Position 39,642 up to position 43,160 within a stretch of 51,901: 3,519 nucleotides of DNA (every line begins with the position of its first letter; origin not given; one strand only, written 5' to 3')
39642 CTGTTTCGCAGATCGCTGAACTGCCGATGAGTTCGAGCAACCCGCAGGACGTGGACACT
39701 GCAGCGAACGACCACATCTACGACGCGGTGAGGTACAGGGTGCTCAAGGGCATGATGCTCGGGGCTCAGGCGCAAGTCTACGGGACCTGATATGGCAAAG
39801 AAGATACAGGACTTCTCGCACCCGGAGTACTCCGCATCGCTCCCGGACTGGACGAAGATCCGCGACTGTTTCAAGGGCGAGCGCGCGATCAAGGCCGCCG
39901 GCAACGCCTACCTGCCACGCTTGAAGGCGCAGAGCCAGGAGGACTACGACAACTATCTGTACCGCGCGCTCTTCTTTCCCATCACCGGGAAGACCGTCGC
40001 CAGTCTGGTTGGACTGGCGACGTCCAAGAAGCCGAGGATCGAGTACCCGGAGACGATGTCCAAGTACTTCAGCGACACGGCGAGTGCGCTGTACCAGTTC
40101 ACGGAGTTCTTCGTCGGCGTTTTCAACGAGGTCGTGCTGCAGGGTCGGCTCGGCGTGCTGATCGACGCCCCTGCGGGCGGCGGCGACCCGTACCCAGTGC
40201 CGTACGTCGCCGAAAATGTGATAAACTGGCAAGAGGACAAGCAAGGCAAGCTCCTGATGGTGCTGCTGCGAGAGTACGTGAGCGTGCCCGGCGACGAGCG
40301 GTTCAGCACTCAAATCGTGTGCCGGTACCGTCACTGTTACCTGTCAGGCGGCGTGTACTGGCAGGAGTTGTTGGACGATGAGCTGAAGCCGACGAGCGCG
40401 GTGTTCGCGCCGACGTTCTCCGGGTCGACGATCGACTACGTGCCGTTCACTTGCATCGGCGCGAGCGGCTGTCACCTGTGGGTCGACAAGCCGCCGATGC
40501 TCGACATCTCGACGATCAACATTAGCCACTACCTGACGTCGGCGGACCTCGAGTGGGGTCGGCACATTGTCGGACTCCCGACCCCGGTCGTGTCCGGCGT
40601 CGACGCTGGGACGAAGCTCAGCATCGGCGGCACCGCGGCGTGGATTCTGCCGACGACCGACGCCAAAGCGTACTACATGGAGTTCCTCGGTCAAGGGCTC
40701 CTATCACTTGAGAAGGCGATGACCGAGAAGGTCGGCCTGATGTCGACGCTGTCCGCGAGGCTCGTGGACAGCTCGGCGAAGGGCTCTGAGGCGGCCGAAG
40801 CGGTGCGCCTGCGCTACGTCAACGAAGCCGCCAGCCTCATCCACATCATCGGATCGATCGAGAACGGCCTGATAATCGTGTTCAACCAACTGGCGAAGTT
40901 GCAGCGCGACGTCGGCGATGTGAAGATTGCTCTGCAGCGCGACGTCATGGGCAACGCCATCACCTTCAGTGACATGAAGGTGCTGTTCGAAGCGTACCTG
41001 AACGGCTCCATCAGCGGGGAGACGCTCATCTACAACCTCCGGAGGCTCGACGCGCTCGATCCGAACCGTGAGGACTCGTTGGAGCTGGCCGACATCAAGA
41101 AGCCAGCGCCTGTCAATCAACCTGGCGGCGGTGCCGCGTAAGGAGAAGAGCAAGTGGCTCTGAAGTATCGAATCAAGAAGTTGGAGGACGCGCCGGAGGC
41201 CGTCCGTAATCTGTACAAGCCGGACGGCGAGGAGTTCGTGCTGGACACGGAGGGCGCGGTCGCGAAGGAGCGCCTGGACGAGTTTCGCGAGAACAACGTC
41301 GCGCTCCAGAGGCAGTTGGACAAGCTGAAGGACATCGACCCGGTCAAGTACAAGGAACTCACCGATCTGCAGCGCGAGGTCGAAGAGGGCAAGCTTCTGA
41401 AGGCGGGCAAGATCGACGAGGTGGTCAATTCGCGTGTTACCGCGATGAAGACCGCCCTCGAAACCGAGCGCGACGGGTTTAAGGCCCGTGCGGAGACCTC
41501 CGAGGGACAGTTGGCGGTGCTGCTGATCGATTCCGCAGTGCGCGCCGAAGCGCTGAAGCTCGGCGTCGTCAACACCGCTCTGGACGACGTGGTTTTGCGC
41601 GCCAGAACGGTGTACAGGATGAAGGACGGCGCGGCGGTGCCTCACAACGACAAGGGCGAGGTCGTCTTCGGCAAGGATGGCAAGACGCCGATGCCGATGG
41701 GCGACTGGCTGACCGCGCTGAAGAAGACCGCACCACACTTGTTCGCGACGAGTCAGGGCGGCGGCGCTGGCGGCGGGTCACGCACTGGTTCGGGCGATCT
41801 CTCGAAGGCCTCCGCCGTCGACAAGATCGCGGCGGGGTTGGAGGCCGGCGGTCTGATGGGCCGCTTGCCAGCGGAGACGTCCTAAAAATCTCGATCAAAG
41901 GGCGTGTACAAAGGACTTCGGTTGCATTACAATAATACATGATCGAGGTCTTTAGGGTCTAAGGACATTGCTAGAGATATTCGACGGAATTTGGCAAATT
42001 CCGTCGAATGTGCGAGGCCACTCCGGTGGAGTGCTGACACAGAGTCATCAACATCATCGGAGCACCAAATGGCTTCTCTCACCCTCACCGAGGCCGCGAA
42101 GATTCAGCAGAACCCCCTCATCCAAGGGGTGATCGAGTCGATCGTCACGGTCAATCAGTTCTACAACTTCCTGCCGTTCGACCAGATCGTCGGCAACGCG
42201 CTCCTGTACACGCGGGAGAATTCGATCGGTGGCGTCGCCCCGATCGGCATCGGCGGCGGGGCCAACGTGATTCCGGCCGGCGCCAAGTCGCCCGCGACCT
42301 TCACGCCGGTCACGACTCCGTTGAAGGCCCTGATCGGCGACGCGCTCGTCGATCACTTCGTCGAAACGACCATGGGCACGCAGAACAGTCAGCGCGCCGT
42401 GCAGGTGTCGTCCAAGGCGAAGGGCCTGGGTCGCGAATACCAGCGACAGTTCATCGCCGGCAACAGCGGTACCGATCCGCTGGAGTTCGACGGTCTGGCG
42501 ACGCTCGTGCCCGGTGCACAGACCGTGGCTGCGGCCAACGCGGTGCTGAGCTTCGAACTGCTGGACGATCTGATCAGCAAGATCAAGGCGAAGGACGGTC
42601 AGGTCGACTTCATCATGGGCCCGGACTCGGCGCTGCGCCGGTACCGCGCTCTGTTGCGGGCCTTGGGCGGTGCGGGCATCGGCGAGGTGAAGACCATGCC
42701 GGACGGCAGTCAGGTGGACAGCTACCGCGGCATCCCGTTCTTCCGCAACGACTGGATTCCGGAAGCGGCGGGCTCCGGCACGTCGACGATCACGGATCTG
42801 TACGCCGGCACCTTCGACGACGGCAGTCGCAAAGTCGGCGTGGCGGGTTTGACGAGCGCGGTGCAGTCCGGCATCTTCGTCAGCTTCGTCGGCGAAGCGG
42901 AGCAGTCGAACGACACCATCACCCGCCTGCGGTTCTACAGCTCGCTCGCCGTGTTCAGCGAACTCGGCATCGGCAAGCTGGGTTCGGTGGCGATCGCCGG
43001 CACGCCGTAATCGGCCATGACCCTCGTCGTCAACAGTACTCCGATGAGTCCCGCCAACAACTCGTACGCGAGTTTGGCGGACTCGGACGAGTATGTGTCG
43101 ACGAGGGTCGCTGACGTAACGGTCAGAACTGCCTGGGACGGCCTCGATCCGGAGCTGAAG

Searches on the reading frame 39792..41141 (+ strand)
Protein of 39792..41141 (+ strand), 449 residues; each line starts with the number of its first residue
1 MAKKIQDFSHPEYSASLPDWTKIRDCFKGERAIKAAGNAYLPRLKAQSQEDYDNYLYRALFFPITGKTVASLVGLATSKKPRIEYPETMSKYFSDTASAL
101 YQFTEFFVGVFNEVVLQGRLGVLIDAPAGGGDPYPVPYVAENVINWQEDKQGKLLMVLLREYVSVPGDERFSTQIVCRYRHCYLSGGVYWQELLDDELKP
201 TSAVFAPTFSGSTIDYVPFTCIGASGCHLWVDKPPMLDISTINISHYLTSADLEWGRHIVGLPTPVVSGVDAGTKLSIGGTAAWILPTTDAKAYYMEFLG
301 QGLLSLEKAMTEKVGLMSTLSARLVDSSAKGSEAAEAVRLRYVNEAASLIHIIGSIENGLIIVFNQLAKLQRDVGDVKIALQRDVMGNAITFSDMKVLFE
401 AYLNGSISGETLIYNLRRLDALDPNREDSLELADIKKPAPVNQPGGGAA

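Call 51: search_protein_families(library=pfam, proteins=[window:39792-41141:+], max_evalue=0.001)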
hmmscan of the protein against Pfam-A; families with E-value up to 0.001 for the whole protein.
window:39792-41141:+ (449 aa): 1 family
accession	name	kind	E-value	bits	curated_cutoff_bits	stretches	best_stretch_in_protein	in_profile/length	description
PF13264.11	DUF4055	-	4.4e-24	85.7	25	1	235-365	1-134/140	Domain of unknown function (DUF4055)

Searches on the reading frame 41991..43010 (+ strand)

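Call 51: search_protein_families(library=pfam, proteins=[window:41991-43010:+], max_evalue=0.001)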
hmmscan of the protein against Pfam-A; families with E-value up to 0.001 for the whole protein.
window:41991-43010:+ (339 aa): 1 family
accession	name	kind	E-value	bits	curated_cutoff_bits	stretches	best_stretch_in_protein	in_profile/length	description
PF19307.5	SrpI-like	-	2.6e-06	27.1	22.8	1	176-336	102-253/254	Type 2A encapsulin shell protein SrpI-like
